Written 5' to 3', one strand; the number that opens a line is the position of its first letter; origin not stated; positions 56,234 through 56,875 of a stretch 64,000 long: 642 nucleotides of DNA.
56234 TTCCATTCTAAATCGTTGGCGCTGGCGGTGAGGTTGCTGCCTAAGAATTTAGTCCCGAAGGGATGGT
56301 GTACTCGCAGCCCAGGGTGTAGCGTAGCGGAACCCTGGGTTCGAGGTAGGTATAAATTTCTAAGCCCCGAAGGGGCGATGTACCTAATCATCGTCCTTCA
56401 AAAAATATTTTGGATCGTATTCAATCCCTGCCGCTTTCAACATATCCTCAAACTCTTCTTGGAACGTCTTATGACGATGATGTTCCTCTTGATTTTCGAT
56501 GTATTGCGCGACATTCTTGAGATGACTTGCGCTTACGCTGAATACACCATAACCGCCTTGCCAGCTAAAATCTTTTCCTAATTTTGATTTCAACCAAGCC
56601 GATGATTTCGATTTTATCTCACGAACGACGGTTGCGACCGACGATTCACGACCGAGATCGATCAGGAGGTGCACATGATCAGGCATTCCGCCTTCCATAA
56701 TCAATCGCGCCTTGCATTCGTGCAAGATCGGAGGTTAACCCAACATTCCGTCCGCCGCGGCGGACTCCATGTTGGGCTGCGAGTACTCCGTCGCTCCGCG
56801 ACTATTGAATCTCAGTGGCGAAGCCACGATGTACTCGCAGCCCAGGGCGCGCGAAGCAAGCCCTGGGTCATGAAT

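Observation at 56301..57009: IS200/IS605-like element with an N-truncated HuH transposase plus tnpA-less MITE copies that sit at gene 3' ends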

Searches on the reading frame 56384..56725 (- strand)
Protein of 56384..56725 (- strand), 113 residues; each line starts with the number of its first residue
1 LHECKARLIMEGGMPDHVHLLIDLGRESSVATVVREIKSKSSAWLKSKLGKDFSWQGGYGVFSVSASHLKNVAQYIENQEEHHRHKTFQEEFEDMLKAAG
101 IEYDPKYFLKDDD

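Call 4: search_protein_families(library=pfam, proteins=[window:56384-56725:-], max_evalue=0.01)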
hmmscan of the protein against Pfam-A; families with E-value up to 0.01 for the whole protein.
window:56384-56725:- (113 aa): 1 family
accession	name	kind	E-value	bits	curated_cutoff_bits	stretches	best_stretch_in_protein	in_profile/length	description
PF01797.21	Y1_Tnp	-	1.3e-17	64.5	23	1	4-79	39-121/121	Transposase IS200 like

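Call 12: find_homologous_proteins(query=window:56384-56725:-)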
Query window:56384-56725:- (113 aa): 462 proteins with E <= 0.001 among 469 candidates; the best 120 are listed.
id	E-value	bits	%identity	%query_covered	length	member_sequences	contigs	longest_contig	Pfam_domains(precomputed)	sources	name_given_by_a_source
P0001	2.6e-65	236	95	100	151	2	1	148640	PF01797.22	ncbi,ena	-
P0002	3.9e-63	228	91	100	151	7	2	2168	PF01797.22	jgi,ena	-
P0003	3.4e-62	225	88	100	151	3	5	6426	PF01797.22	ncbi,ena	-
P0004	1.8e-61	223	88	100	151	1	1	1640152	PF01797.22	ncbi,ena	-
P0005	5.5e-60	218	86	100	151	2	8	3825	PF01797.22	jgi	jgi:putative transposase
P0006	6.8e-59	215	85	100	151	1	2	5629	PF01797.22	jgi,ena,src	-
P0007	2.7e-57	210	81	100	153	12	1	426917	PF01797.22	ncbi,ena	-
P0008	2.4e-56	207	82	100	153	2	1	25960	PF01797.22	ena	-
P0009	1.5e-55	204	79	100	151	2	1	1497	PF01797.22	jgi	jgi:REP element-mobilizing transposase RayT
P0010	7.5e-55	202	78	100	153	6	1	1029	PF01797.22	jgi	jgi:putative transposase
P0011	2.9e-54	200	77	100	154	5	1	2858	PF01797.22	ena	-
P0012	5.4e-53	196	77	100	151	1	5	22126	PF01797.22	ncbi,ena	-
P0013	1.3e-52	195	74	100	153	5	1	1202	PF01797.22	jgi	jgi:putative transposase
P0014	1.9e-52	194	78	97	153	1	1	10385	PF01797.22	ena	-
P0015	5.6e-52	193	76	100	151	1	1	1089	PF01797.22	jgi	jgi:putative transposase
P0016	6.2e-52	192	76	100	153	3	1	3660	PF01797.22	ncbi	-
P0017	1.2e-51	191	74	100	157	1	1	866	PF01797.22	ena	-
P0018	1.3e-51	191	73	100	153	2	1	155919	PF01797.22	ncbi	-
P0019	5.6e-51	189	73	100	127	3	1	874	PF01797.22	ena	-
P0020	8.3e-51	189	76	100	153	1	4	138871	PF01797.22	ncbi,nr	ncbi:MAG: IS200/IS605 family transposase [Bacteroidota bacterium]|nr:IS200/IS605 family transposase 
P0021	9.3e-51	189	73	100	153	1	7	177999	PF01797.22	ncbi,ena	-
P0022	1.1e-50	188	73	100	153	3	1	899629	PF01797.22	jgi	jgi:putative transposase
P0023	1.2e-50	188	73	100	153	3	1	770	PF01797.22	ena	-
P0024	2.4e-50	187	74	100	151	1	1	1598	PF01797.22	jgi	jgi:putative transposase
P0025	7.9e-50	186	72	99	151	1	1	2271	PF01797.22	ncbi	-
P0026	1.1e-49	185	73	100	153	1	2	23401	PF01797.22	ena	-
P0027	1.3e-49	185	82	88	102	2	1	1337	PF01797.22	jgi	-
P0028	2.1e-49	184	75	98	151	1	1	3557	PF01797.22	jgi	jgi:REP-associated tyrosine transposase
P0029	2.9e-49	184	70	100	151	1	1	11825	PF01797.22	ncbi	ncbi:MAG: IS200/IS605 family transposase [Candidatus Kapaibacterium sp.]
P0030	4.4e-49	183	75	97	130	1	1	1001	PF01797.22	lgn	-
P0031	5.4e-49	183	72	99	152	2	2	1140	PF01797.22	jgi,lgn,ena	-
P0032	1.1e-48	182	70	100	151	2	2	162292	PF01797.22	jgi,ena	jgi:putative transposase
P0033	1.5e-48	182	72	100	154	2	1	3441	PF01797.22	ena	-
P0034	2.6e-48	181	76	93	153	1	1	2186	PF01797.22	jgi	jgi:putative transposase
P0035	3.9e-48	180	69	100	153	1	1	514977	PF01797.22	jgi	jgi:REP element-mobilizing transposase RayT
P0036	1.4e-47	178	68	100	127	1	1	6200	PF01797.22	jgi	jgi:putative transposase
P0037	3.6e-47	177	68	100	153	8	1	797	PF01797.22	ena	-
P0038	1.1e-46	175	69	100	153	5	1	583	PF01797.22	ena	-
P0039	4.8e-46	173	67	99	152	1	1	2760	PF01797.22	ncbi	-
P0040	5.1e-45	170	77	92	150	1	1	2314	PF01797.22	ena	-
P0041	6.6e-45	170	67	100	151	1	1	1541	PF01797.22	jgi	jgi:putative transposase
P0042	1.4e-44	169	67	100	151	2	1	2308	PF01797.22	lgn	-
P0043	2.0e-44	168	76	88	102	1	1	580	PF01797.22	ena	-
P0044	6.3e-44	167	68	99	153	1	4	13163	PF01797.22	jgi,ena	jgi:REP element-mobilizing transposase RayT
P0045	7.7e-44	166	67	95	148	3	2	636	PF01797.22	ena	-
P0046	1.5e-43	165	69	96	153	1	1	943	PF01797.22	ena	-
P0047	2.9e-42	161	66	97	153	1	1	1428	PF01797.22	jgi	jgi:putative transposase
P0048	3.9e-42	161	63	100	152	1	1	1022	PF01797.22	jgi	jgi:putative transposase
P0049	2.3e-40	155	72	88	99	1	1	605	PF01797.22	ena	-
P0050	1.8e-39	152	68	88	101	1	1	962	PF01797.22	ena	-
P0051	8.1e-36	141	72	79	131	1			PF01797.22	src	-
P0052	8.5e-30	121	56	94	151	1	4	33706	PF01797.22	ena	-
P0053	3.1e-29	119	55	94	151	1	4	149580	PF01797.22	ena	-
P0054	3.1e-29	119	55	94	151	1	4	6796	PF01797.22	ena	-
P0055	3.1e-29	119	55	94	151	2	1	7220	PF01797.22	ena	-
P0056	3.1e-29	119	55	94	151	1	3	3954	PF01797.22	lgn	-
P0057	3.2e-29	119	55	94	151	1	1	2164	PF01797.22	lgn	-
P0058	3.2e-29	119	55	94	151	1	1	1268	PF01797.22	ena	-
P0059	7.3e-29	118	56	88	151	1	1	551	PF01797.22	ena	-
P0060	1.5e-28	117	52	96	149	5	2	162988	PF01797.22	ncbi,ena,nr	ncbi:MAG: IS200/IS605 family transposase [Blastocatellia bacterium]|nr:IS200/IS605 family transposas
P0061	1.6e-28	117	54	94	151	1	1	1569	PF01797.22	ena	-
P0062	5.1e-28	115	51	95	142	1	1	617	PF01797.22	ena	-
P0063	9.6e-28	115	52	92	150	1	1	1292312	PF01797.22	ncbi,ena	-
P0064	1.2e-27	114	75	63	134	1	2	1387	PF01797.22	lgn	-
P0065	1.3e-27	114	54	88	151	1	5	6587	PF01797.22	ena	-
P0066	2.4e-27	113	52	96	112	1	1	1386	PF01797.22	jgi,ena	-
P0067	2.7e-27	113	50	94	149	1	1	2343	PF01797.22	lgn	-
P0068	3.4e-27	113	53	89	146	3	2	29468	PF01797.22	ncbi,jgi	jgi:putative transposase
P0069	4.0e-27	113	50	88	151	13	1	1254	PF01797.22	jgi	jgi:REP element-mobilizing transposase RayT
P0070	4.0e-27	113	53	94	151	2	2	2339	PF01797.22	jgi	-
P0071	5.0e-27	112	50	88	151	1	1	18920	PF01797.22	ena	-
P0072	6.5e-27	112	53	90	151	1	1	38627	PF01797.22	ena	-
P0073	8.5e-27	111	49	95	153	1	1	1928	PF01797.22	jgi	jgi:REP element-mobilizing transposase RayT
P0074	8.7e-27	111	53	88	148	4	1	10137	PF01797.22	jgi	-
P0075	9.2e-27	111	55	88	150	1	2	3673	PF01797.22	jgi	jgi:putative transposase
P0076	1.5e-26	111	56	88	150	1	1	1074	PF01797.22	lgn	-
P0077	1.7e-26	111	48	95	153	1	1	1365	PF01797.22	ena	-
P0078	2.0e-26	110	52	88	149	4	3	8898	PF01797.22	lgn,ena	-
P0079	2.3e-26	110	50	95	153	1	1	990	PF01797.22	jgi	jgi:REP element-mobilizing transposase RayT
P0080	3.1e-26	110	51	88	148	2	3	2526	PF01797.22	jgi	-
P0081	3.3e-26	110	57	86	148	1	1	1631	PF01797.22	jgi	jgi:putative transposase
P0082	3.7e-26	109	49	94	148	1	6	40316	PF01797.22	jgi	-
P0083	3.8e-26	109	54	86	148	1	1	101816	PF01797.22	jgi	-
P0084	3.9e-26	109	55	88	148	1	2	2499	PF01797.22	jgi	jgi:REP element-mobilizing transposase RayT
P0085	4.0e-26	109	52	88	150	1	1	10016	PF01797.22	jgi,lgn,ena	-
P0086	4.9e-26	109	48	92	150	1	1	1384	PF01797.22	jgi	-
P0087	5.0e-26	109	51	94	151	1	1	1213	PF01797.22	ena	-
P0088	6.1e-26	109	56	86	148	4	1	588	PF01797.22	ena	-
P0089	6.1e-26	109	66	71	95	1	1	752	PF01797.22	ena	-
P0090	6.2e-26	109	53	90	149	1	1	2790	PF01797.22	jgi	jgi:putative transposase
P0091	7.5e-26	108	53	94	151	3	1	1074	PF01797.22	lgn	-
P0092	8.3e-26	108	50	88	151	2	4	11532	PF01797.22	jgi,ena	-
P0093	1.0e-25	108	49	88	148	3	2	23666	PF01797.22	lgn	-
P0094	1.1e-25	108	51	92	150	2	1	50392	PF01797.22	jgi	-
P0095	1.4e-25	108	52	94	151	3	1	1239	PF01797.22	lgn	-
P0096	1.7e-25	107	49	95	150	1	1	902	PF01797.22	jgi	jgi:REP element-mobilizing transposase RayT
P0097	1.7e-25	107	55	86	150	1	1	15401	PF01797.22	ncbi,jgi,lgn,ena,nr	ncbi:MAG TPA: IS200/IS605 family transposase [Phycisphaerae bacterium]|nr:IS200/IS605 family transpo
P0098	1.9e-25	107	67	69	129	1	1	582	PF01797.22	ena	-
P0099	2.0e-25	107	55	88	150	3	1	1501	PF01797.22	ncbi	-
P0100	2.8e-25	107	52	86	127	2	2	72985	PF01797.22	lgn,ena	-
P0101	2.9e-25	107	53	91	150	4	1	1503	PF01797.22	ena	-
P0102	3.4e-25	106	53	85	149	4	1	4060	PF01797.22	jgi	jgi:putative transposase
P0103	3.4e-25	106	48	92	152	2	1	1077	PF01797.22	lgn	-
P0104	4.3e-25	106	51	85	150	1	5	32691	PF01797.22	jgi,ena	jgi:REP element-mobilizing transposase RayT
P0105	4.3e-25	106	50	94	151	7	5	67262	PF01797.22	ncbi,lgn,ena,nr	ncbi:MAG: transposase [Paludibacteraceae bacterium]|nr:transposase [Paludibacteraceae bacterium]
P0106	4.3e-25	106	50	86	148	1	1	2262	PF01797.22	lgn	-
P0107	4.5e-25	106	50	96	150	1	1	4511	PF01797.22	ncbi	-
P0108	5.0e-25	106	48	95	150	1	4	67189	PF01797.22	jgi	jgi:REP element-mobilizing transposase RayT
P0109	5.5e-25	106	55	85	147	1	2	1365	PF01797.22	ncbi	-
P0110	6.5e-25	105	49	96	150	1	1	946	PF01797.22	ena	-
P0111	6.9e-25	105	51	88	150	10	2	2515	PF01797.22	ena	-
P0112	7.1e-25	105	52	91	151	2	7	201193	PF01797.22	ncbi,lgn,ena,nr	ncbi:MAG: transposase [Bacteroidales bacterium]|nr:transposase [Bacteroidales bacterium]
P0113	7.5e-25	105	50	93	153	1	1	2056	PF01797.22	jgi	jgi:putative transposase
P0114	7.6e-25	105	51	88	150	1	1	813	PF01797.22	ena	-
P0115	7.6e-25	105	50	93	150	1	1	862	PF01797.22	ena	-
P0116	7.8e-25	105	50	96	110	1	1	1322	PF01797.22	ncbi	-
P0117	8.2e-25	105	52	85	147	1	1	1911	PF01797.22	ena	-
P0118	8.2e-25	105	46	95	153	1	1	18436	PF01797.22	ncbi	-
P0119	8.8e-25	105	52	88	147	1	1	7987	PF01797.22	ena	-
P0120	8.9e-25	105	52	86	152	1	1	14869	PF01797.22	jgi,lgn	jgi:REP element-mobilizing transposase RayT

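Call 14: find_encoding_contigs(protein=P0001, flank=10000, max_places=4)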
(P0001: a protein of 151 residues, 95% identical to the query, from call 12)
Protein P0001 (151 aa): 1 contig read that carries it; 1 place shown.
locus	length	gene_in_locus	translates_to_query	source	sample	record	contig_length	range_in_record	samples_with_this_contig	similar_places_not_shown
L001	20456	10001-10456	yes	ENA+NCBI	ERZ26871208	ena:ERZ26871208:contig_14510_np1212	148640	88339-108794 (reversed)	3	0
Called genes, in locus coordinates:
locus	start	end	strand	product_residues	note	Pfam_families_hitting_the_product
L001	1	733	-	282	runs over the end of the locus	PF01520:Amidase_3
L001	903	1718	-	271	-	PF00515:TPR_1 (faint), PF07719:TPR_2 (faint), PF13432:TPR_16 (faint)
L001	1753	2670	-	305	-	PF01218:Coprogen_oxidas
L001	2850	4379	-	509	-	-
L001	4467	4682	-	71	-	-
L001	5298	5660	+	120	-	-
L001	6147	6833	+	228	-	-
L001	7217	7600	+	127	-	PF12844:HTH_19, PF13413:HTH_25 (faint), PF13443:HTH_26, PF13560:HTH_31, PF01381:HTH_3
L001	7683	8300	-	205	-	-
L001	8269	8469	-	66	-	-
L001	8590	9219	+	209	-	-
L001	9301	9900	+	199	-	PF18780:HNH_repeat, PF01844:HNH, PF14279:HNH_5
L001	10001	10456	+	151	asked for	PF01797:Y1_Tnp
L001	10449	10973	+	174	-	-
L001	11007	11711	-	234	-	-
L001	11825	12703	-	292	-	PF04343:DUF488, PF22751:DUF488-N3a (weak)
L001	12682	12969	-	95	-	-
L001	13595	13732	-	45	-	-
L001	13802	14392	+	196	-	-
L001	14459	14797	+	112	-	-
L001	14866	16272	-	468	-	PF02874:ATP-synt_ab_N, PF00006:ATP-synt_ab, PF22919:ATP-synt_VA_C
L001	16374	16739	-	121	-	PF00903:Glyoxalase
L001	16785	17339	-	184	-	PF00625:Guanylate_kin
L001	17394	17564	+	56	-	-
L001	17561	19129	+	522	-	PF14870:PSII_BNR, PF15902:Sortilin-Vps10 (weak)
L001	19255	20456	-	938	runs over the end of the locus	PF00772:DnaB, PF03796:DnaB_C, PF13481:AAA_25, PF14890:Intein_splicing, PF14528:LAGLIDADG_3, PF03796:DnaB_C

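Call 19: find_encoding_contigs(protein=P0004, flank=10000, max_places=3)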
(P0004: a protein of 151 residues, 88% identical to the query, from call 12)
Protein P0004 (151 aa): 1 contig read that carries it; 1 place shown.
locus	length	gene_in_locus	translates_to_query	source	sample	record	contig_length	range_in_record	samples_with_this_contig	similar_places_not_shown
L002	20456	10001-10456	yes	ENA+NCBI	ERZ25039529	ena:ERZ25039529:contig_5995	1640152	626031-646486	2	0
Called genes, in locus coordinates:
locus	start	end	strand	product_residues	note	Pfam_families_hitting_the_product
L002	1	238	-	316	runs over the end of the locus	-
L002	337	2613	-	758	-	PF17191:RecG_wedge, PF04851:ResIII, PF00270:DEAD, PF00271:Helicase_C, PF22590:Cas3-like_C_2 (weak), PF19833:RecG_dom3_C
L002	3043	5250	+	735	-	PF08206:OB_RNB (weak), PF17876:CSD2, PF00773:RNB, PF00575:S1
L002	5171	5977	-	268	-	PF08032:SpoU_sub_bind, PF00588:SpoU_methylase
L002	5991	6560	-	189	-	PF18306:LDcluster4, PF03641:Lysine_decarbox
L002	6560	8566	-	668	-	-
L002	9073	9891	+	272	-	-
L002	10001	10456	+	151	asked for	PF01797:Y1_Tnp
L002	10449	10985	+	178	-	-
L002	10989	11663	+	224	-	-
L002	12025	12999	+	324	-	PF00107:ADH_zinc_N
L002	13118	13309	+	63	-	-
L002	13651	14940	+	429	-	-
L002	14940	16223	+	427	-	PF05977:MFS_3, PF07690:MFS_1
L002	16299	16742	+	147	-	-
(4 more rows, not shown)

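Call 20: find_encoding_contigs(protein=P0007, flank=10000, max_places=3)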
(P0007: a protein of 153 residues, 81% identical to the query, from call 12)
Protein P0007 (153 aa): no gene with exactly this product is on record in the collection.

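Call 23: find_related_loci(query=A1, collection=genome_contigs, flank=10000)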
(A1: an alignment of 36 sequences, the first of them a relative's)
Query A1 (151 aa) in genome_contigs; peptide patterns used: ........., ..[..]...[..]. (x = any residue, [..] = any of these).
312 stretches matched a pattern; 257 encode a relative of the query (tblastn E <= 1e-3); the best 80 are kept; 80 distinct loci.
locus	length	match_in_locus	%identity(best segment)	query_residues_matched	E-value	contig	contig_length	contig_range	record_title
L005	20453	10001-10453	95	1-151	2e-96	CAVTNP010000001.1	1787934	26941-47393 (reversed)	MAG: Ignavibacteriota bacterium isolate MFD04780.bin.1.195 genome assembly, contig: contig_13287, whole genome shotgun s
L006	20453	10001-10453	92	1-151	4e-95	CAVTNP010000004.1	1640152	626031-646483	MAG: Ignavibacteriota bacterium isolate MFD04780.bin.1.195 genome assembly, contig: contig_5995, whole genome shotgun se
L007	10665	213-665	80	1-151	7e-84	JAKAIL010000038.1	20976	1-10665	MAG: Bacteroidetes bacterium isolate WY3.bin23 NODE_4095_length_20976_cov_1.468080, whole genome shotgun sequence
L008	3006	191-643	87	1-151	1e-83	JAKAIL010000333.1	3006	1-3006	MAG: Bacteroidetes bacterium isolate WY3.bin23 NODE_78560_length_3006_cov_1.493227, whole genome shotgun sequence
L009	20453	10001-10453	77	1-151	6e-82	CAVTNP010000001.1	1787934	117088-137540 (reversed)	MAG: Ignavibacteriota bacterium isolate MFD04780.bin.1.195 genome assembly, contig: contig_13287, whole genome shotgun s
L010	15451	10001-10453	76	1-151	1e-79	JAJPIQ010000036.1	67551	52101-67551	MAG: Bacteroidetes bacterium isolate Centralia_MAG_339 k107_24057209, whole genome shotgun sequence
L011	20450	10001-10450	75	1-150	3e-79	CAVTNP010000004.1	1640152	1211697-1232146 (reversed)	MAG: Ignavibacteriota bacterium isolate MFD04780.bin.1.195 genome assembly, contig: contig_5995, whole genome shotgun se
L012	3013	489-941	75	1-151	4e-80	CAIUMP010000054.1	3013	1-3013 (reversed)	MAG: uncultured Ignavibacteriae bacterium isolate Ki2-D3_bin-1418 genome assembly, contig: bin-1418:54/62, whole genome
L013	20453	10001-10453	72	1-151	2e-78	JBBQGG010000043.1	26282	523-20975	MAG: Candidatus Kapaibacterium sp. isolate Co_metawrap_972 Cmw_972_k141_9483432_length_26282_cov_9.9986, whole genome sh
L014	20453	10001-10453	74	1-151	2e-78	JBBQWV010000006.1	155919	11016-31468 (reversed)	MAG: Candidatus Kapaibacterium sp. isolate Co_metawrap_2078 Cmw_2078_k141_3206536_length_155919_cov_24.9987, whole genom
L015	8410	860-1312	75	1-151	3e-78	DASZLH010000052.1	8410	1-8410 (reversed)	MAG TPA_asm: Candidatus Kapaibacterium sp. isolate SMAG_U5859 k141_1702871, whole genome shotgun sequence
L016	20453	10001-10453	75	1-151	1e-79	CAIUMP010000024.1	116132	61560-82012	MAG: uncultured Ignavibacteriae bacterium isolate Ki2-D3_bin-1418 genome assembly, contig: bin-1418:24/62, whole genome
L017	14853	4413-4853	48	1-145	6e-43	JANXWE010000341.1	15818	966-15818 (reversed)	MAG: Fimbriiglobus sp. isolate GL140_1_metabat_325 GL140_1_k141_720188, whole genome shotgun sequence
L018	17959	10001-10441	46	1-145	2e-38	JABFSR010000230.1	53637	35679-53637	MAG: Verrucomicrobia bacterium isolate WB-IL-17 seq_221, whole genome shotgun sequence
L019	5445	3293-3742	44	1-148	4e-38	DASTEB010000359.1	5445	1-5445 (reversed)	MAG TPA_asm: Chloroflexia bacterium isolate SMAG_U836 k141_591343, whole genome shotgun sequence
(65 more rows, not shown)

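Call 39: search_solved_structures(query=P0001, max_evalue=0.01, show_alignments=2)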
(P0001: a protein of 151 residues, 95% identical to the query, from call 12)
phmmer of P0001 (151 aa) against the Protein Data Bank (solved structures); distinct sequences matched with E-value up to 0.01: 8.
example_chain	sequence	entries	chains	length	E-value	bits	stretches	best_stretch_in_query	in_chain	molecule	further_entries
2a6m_A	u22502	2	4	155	1.4e-09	41.3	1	10-126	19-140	ISHp608 transposase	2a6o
2vhg_A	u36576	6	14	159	1.5e-09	41.2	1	10-126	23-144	TRANSPOSASE ORFA | Putative transposase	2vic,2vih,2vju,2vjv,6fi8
2xm3_A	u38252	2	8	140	1.9e-08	37.6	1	9-119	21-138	TRANSPOSASE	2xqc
2xma_A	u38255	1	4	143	2.1e-08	37.5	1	9-119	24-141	TRANSPOSASE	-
2xo6_A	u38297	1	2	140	7.1e-08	35.8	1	9-119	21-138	TRANSPOSASE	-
2fyx_A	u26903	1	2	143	1.5e-05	28.3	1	9-118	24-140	transposase, putative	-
2f4f_A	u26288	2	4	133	0.00054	23.2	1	10-117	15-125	Transposase, putative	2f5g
2ec2_A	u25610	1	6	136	0.0046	20.2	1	10-117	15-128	136aa long hypothetical transposase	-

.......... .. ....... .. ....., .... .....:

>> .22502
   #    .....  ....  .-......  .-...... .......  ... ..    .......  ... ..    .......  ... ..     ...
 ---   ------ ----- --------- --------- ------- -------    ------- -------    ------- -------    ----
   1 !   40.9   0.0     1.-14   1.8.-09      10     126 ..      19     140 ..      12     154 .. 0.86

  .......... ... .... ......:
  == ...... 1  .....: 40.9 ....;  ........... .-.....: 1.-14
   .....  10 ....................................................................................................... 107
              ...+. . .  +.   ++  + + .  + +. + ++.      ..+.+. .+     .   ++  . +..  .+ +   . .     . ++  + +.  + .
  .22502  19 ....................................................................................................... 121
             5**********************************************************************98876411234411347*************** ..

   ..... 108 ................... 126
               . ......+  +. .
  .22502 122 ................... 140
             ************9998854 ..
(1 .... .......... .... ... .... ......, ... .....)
